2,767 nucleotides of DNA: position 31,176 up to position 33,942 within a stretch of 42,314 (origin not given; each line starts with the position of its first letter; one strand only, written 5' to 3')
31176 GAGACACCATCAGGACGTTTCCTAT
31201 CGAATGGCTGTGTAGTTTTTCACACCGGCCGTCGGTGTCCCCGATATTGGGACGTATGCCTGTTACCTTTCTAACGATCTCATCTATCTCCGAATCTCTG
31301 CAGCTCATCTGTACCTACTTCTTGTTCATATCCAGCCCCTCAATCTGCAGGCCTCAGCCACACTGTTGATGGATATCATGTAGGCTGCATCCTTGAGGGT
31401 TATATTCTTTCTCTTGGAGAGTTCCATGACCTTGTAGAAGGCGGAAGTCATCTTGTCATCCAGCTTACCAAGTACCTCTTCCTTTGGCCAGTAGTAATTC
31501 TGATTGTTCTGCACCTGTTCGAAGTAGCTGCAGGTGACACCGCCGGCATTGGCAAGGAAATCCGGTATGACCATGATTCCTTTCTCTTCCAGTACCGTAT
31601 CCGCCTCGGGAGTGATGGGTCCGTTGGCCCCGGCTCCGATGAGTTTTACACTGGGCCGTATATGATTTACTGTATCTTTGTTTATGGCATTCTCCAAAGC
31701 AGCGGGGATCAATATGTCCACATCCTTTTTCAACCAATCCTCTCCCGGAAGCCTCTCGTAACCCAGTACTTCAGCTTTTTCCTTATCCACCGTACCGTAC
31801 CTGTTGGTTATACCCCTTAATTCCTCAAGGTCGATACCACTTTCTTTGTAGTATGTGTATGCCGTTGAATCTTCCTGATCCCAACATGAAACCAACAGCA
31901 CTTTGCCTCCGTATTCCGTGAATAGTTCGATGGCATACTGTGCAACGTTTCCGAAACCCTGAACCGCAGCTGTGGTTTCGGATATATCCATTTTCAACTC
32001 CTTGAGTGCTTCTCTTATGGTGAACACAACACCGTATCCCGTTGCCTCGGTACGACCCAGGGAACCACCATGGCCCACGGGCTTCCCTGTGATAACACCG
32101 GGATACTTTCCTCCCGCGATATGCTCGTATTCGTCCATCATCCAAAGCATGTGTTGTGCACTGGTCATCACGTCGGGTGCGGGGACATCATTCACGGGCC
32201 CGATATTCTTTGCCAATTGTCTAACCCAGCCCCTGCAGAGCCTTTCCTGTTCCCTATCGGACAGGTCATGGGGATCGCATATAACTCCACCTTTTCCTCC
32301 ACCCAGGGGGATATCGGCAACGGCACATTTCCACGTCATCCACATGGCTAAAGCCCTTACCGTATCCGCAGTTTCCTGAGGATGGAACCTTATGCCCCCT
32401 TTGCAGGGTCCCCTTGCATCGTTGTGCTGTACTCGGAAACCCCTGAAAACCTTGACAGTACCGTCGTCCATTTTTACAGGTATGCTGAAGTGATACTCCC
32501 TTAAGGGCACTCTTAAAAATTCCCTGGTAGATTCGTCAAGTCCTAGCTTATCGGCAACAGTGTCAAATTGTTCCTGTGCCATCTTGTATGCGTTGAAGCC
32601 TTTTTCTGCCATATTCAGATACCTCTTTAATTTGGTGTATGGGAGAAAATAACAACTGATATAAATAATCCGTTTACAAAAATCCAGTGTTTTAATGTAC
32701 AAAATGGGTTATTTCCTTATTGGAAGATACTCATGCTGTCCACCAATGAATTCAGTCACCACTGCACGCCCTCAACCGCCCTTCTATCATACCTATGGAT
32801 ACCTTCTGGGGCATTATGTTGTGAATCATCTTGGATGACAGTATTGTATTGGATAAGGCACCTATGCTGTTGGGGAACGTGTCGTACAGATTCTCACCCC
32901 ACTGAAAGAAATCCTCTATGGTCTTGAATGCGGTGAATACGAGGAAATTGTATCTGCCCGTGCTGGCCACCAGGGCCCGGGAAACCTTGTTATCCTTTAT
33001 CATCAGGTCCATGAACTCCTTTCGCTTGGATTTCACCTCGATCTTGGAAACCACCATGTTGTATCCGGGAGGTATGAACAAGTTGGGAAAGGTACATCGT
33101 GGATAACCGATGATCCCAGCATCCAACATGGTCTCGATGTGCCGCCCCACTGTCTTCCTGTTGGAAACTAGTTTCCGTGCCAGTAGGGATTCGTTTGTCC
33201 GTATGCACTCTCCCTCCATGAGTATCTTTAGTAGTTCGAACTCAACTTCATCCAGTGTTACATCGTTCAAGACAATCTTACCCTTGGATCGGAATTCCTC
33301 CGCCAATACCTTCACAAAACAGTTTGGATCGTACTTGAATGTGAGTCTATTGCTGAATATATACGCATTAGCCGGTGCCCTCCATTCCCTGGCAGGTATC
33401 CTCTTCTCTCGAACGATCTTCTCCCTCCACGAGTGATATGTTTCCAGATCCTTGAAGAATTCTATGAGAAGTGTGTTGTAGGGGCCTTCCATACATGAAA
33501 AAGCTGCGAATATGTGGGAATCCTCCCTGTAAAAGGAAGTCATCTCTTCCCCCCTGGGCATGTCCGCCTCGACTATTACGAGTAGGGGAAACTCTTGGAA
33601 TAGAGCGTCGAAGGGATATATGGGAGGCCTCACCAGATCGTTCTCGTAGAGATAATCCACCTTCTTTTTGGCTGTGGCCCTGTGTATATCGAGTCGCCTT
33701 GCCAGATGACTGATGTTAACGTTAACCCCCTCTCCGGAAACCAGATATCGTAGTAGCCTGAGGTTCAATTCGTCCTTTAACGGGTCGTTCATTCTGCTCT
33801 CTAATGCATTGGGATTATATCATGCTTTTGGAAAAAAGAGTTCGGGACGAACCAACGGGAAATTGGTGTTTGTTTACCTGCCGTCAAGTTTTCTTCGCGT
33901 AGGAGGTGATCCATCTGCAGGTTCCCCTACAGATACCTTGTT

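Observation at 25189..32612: Compact gdh / REC-PPDK_N / sensor-PPDK_N-NTase cluster: candidate undescribed signal-regulated phospho- or nucleotidyl-transfer system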

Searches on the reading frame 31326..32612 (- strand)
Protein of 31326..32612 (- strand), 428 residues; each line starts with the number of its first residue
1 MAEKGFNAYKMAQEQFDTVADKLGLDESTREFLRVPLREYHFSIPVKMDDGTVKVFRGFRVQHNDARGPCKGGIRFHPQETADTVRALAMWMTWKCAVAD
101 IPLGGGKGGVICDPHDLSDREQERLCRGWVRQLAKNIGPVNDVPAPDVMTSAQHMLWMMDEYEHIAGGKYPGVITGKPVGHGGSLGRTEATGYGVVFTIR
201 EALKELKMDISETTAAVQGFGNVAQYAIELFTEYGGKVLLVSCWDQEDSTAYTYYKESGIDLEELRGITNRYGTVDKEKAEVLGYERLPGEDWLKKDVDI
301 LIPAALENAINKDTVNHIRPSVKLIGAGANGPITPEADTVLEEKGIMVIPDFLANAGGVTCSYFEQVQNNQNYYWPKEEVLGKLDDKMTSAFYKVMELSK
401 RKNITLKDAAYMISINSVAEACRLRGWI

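Call 8: search_protein_families(library=pfam, proteins=[window:31326-32612:-], max_evalue=0.1)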
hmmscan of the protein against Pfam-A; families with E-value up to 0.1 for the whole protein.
window:31326-32612:- (428 aa): 4 families
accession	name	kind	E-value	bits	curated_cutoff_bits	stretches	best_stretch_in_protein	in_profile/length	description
PF00208.27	ELFV_dehydrog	-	1.8e-71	241.1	23.4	1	182-426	1-241/241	Glutamate/Leucine/Phenylalanine/Valine dehydrogenase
PF02812.23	ELFV_dehydrog_N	-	1.4e-57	193.4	25.3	1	38-164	3-129/129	Glu/Leu/Phe/Val dehydrogenase, dimerisation domain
PF02826.25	2-Hacid_dh_C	-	0.051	13.4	25.1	0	205-255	29-79/178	D-isomer specific 2-hydroxyacid dehydrogenase, NAD binding domain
PF05088.18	Bac_GDH_CD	-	0.057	12.4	22.8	0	315-365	397-447/497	Bacterial NAD-glutamate dehydrogenase, catalytic domain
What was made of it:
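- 31326..32612 (-): GDH1, a hexameric Pyrococcus-type glutamate dehydrogenase (428 aa). It belongs to a distinct clade that travels with P1. Pfam ELFV_dehydrog_N and ELFV_dehydrog (call 8).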

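Call 9: search_protein_families(library=ncbifam, proteins=[window:31326-32612:-], max_evalue=0.1)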
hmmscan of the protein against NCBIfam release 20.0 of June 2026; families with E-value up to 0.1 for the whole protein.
window:31326-32612:- (428 aa): 6 families
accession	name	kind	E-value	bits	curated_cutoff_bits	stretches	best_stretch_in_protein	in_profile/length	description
NF040817.1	GdhA_Arch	equivalog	4.6e-148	493.8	750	1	7-428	5-417/419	glutamate dehydrogenase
NF041398.1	GluDhGdhB_Halo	equivalog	1.5e-124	416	620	1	9-426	4-407/410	glutamate dehydrogenase GdhB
NF006929.0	PRK09414.1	equivalog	4.4e-85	286.3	536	1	33-426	54-443/445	NADP-specific glutamate dehydrogenase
NF010634.0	PRK14031.1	equivalog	5e-69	232.9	822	1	31-396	48-410/444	NADP-specific glutamate dehydrogenase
NF010633.0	PRK14030.1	subfamily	2.5e-65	221.3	743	1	34-422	51-439/445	glutamate dehydrogenase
NF035922.1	Trp_DH_ScyB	equivalog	7e-23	81.2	600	1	62-422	30-343/346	tryptophan dehydrogenase ScyB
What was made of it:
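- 31326..32612 (-): NCBIfam GdhA_Arch scores 494 bits, below the 750-bit cut-off (call 9).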

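Call 76: search_solved_structures(query=window:31326-32612:-, max_evalue=1e-50, show_alignments=5)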
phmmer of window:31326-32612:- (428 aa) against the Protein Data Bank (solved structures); distinct sequences matched with E-value up to 1e-50: 51.
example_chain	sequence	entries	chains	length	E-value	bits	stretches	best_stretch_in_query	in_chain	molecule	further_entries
1gtm_A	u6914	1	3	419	9.7e-127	426.7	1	8-428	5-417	GLUTAMATE DEHYDROGENASE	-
1euz_A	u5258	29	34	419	4e-126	424.7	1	7-428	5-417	GLUTAMATE DEHYDROGENASE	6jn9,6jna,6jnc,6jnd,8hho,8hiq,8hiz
1bvu_A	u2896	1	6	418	3.5e-125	421.6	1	9-428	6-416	PROTEIN (GLUTAMATE DEHYDROGENASE)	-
8zmu_A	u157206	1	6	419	8e-125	420.4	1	7-428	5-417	Glutamate dehydrogenase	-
8znb_A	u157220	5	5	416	9.4e-125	420.2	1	8-428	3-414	Glutamate dehydrogenase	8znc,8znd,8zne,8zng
7mfm_A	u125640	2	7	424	1.5e-117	396.5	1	8-428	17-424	Glutamate dehydrogenase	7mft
2tmg_A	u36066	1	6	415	8.3e-117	394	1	8-426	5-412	PROTEIN (GLUTAMATE DEHYDROGENASE)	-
8i83_A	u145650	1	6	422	9e-117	393.9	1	5-428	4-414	Glutamate dehydrogenase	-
8ysw_A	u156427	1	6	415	1.2e-116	393.5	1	5-428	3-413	Glutamate dehydrogenase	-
2yfq_A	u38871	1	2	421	2.2e-115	389.3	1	7-427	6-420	NAD-SPECIFIC GLUTAMATE DEHYDROGENASE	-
3k8z_A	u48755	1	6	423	3.1e-115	388.8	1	8-428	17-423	NAD-specific glutamate dehydrogenase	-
1b3b_A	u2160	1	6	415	1.8e-114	386.3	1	8-426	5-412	PROTEIN (GLUTAMATE DEHYDROGENASE)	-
1b26_A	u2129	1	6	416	7.3e-114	384.3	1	7-426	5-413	GLUTAMATE DEHYDROGENASE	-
3k92_A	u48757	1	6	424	5.5e-109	368.3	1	7-428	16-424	NAD-specific glutamate dehydrogenase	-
3aoe_A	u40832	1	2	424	5.4e-103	348.5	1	9-426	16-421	Glutamate dehydrogenase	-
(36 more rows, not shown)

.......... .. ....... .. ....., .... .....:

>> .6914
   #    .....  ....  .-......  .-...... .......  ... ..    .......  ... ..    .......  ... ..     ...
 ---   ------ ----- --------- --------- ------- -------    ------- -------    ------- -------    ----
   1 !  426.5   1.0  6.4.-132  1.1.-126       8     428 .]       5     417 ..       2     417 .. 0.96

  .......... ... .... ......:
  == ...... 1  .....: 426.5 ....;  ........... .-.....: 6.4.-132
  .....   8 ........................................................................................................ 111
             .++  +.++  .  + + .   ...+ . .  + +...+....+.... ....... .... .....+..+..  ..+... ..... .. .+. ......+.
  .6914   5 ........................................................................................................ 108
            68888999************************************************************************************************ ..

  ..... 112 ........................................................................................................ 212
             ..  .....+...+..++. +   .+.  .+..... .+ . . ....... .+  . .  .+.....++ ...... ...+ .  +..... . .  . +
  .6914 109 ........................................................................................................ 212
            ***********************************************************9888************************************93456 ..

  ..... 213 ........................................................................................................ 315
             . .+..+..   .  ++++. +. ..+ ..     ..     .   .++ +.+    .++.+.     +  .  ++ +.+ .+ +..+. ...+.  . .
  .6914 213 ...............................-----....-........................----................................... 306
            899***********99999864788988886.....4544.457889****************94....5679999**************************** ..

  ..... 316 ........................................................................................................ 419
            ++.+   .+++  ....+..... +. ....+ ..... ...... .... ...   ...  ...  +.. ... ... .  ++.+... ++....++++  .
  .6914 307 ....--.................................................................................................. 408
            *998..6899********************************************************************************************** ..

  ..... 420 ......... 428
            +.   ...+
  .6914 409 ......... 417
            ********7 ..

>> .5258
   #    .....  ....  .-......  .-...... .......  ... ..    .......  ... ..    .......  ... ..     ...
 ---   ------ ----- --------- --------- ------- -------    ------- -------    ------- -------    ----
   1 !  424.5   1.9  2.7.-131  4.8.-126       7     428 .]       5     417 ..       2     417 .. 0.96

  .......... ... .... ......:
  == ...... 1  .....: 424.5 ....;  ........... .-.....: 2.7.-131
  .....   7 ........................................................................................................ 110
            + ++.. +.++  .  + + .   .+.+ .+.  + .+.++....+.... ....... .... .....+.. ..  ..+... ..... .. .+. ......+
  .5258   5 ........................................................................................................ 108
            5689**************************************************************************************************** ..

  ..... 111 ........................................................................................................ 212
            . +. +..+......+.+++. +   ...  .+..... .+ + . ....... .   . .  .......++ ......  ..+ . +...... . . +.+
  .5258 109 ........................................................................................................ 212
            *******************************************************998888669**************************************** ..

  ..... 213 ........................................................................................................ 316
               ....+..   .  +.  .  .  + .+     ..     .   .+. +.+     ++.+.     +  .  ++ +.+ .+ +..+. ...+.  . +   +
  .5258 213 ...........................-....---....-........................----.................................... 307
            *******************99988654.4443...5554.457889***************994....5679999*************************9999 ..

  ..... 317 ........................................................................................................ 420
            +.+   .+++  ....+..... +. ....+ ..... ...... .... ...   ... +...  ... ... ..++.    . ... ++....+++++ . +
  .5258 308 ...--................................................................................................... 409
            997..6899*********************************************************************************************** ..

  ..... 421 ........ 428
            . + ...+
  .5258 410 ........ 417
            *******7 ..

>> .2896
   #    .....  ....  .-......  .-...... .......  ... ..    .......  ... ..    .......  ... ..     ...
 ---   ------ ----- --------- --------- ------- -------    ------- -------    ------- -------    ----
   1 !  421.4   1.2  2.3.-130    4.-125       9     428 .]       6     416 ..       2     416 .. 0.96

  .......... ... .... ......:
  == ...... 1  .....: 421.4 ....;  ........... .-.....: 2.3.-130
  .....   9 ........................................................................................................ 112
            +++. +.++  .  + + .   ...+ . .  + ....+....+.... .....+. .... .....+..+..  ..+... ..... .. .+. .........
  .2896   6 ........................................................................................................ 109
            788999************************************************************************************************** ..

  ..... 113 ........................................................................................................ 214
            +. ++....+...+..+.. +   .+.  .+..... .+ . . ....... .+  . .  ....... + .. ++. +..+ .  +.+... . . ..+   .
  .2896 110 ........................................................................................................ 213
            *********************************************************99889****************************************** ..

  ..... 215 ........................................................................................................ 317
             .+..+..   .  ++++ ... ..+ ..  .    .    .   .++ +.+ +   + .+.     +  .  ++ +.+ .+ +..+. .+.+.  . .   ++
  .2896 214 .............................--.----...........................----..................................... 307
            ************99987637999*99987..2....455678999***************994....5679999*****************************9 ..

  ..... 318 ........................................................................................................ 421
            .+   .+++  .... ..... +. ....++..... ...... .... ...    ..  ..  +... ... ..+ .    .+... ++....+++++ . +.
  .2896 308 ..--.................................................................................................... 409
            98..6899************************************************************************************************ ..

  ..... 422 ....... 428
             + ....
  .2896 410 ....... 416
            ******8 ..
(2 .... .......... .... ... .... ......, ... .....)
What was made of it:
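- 31326..32612 (-): PDB 1gtm matches at E 1e-126 (call 76).
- On Glutamate dehydrogenase (ELFV family): GDH1 is below the archaeal GdhA equivalog cut-off (494 against 750, call 9) but matches Pyrococcus GDH 1gtm at E 1e-126 with the GGGKGG and substrate motifs present (call 76).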

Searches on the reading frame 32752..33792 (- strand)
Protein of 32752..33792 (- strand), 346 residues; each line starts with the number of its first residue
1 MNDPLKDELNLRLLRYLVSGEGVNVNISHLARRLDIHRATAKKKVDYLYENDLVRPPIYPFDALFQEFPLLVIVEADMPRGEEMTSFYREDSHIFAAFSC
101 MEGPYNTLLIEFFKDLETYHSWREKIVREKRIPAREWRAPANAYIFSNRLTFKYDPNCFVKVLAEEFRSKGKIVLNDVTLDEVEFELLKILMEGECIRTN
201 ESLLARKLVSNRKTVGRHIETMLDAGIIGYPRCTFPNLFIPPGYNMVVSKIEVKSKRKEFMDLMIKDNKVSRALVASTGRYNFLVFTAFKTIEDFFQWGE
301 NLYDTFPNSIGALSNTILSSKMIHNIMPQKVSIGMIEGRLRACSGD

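Call 12: search_protein_families(library=pfam, proteins=[window:32752-33792:-], max_evalue=0.001)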
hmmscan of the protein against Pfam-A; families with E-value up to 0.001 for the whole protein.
window:32752-33792:- (346 aa): 4 families
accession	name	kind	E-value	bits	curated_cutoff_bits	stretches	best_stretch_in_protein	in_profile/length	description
PF12840.13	HTH_20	-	1.7e-06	28.4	27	0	7-55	3-49/51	Helix-turn-helix domain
PF01047.28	MarR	-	1.6e-05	25.2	24.6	0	182-228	3-47/59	MarR family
PF12802.13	MarR_2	-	0.0002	21.9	27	0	11-55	8-51/61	MarR family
PF08279.18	HTH_11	-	0.00069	19.9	25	0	12-48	4-39/55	HTH domain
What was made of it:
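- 32752..33792 (-): 346-aa protein with two winged-HTH (MarR/TrmB-like) domains. It is a candidate transcription regulator of the cluster and is conserved upstream of gdh in Thermoplasmatota loci. Pfam HTH_20 and MarR hits (call 12).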

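Call 34: search_protein_families(library=padloc, proteins=[window:32752-33792:-], max_evalue=0.01)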
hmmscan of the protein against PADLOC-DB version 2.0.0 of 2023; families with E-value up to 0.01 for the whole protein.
window:32752-33792:- (346 aa): 11 families
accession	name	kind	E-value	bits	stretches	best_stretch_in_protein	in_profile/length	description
PDLC01434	CasR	-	1.9e-06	25.9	0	175-228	121-171/191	"CAS-I,CAS-II,CAS-III,CAS-IV,CAS-V,CAS-VI; associated_signaling"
PDLC01268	CasR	-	4.5e-06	24.7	0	10-54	126-167/179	"CAS-I,CAS-II,CAS-III,CAS-IV,CAS-V,CAS-VI; associated_signaling"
PDLC01438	Csa3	-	1.2e-05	23.5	0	5-57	145-192/305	"CAS-I,CAS-II,CAS-III,CAS-IV,CAS-V,CAS-VI; associated_signaling"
PDLC01852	CARF3--CARF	-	0.0001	20.3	0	10-54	145-187/208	-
PDLC01866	CARF3--CARF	-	0.00022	19.3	0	178-229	135-184/207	-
PDLC01848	CARF3--CARF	-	0.00056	17.6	0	160-228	113-179/197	-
PDLC01858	CARF3--CARF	-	0.00058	17.8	0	7-54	143-187/204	-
PDLC01853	CARF3--CARF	-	0.0006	17.5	0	13-55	143-185/209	-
PDLC01879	CARF3--CARF_TM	-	0.0012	16.6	0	178-232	152-203/222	-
PDLC01044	Csa3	-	0.0018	16.2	0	171-228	126-179/194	Type I-A associated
PDLC01857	CARF3--CARF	-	0.0035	15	0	23-55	142-174/201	-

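Call 72: search_protein_families(library=ncbifam, proteins=[window:32752-33792:-], max_evalue=0.01)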
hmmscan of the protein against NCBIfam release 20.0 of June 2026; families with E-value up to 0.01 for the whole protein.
window:32752-33792:- (346 aa): 3 families
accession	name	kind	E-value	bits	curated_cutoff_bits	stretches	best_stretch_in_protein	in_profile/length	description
NF053606.1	Sta1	subfamily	6.2e-06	26.2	80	0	180-228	18-64/100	Sta1 family transcriptional regulator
TIGR01884.1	cas_HTH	subfamily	2.1e-05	24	60.2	0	172-228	132-186/202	CRISPR-associated CARF protein Csa3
NF040939.2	trans_reg_lrs14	equivalog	0.003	17.6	90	0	180-228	19-66/103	Lrs14 family HTH-type transcriptional regulator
